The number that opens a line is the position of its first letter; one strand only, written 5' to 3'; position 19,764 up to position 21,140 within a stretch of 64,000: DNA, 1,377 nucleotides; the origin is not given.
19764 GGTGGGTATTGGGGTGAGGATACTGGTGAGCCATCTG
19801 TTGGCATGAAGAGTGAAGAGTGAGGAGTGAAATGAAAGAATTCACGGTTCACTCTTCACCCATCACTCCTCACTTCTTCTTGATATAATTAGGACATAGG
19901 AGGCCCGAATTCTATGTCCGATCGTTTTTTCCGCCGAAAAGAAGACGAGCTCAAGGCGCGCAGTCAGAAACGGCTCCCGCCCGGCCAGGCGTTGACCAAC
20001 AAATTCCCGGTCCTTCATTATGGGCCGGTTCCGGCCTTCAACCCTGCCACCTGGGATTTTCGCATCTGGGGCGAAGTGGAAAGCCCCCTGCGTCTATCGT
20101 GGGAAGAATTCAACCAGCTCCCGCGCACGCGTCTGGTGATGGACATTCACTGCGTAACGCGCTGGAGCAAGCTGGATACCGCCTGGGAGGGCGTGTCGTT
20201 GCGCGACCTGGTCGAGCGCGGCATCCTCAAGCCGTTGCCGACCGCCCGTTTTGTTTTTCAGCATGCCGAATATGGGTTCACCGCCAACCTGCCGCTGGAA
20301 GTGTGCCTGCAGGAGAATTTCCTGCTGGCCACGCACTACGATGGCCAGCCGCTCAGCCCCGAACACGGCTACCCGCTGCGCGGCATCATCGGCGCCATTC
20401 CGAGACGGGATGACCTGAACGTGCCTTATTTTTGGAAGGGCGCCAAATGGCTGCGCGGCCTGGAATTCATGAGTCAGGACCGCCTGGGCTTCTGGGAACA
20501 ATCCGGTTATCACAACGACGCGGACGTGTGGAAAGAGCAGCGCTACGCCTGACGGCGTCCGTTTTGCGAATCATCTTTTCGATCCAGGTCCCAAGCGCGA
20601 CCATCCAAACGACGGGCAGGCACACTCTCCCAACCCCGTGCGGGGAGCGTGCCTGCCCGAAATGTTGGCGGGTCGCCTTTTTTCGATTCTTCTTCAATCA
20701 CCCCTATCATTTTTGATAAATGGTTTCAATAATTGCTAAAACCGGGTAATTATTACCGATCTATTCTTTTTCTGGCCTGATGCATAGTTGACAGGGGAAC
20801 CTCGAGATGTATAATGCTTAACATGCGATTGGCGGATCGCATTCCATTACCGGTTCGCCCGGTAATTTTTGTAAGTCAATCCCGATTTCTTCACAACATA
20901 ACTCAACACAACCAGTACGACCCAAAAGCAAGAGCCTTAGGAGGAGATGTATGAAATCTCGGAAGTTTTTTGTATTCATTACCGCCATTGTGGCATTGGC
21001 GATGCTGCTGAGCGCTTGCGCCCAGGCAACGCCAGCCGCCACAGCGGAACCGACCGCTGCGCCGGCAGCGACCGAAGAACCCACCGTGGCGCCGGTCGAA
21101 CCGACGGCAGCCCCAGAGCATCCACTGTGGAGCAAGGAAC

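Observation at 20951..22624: Family-5 (Opp/Dpp) solute-binding lipoprotein appears circularly permuted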

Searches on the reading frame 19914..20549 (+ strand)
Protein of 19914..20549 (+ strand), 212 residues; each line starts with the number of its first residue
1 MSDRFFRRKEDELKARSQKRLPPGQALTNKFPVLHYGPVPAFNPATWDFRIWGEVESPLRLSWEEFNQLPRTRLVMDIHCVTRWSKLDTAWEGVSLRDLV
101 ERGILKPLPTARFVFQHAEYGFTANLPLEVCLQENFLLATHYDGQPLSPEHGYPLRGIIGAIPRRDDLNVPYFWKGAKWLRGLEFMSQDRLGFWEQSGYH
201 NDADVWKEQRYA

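Call 14: search_protein_families(library=pfam, proteins=[window:19914-20549:+], max_evalue=0.01)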
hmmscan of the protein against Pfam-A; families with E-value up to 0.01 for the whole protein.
window:19914-20549:+ (212 aa): 1 family
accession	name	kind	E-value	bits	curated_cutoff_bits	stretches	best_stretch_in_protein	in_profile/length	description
PF00174.25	Oxidored_molyb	-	4.5e-33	114.7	24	1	37-194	2-169/169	Oxidoreductase molybdopterin binding domain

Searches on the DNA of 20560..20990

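Call 56: search_rna_families(source=window, start=20560, end=20990, threshold=evalue, max_evalue=1)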
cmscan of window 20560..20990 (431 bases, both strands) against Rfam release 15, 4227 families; matches with E-value up to 1: 0.
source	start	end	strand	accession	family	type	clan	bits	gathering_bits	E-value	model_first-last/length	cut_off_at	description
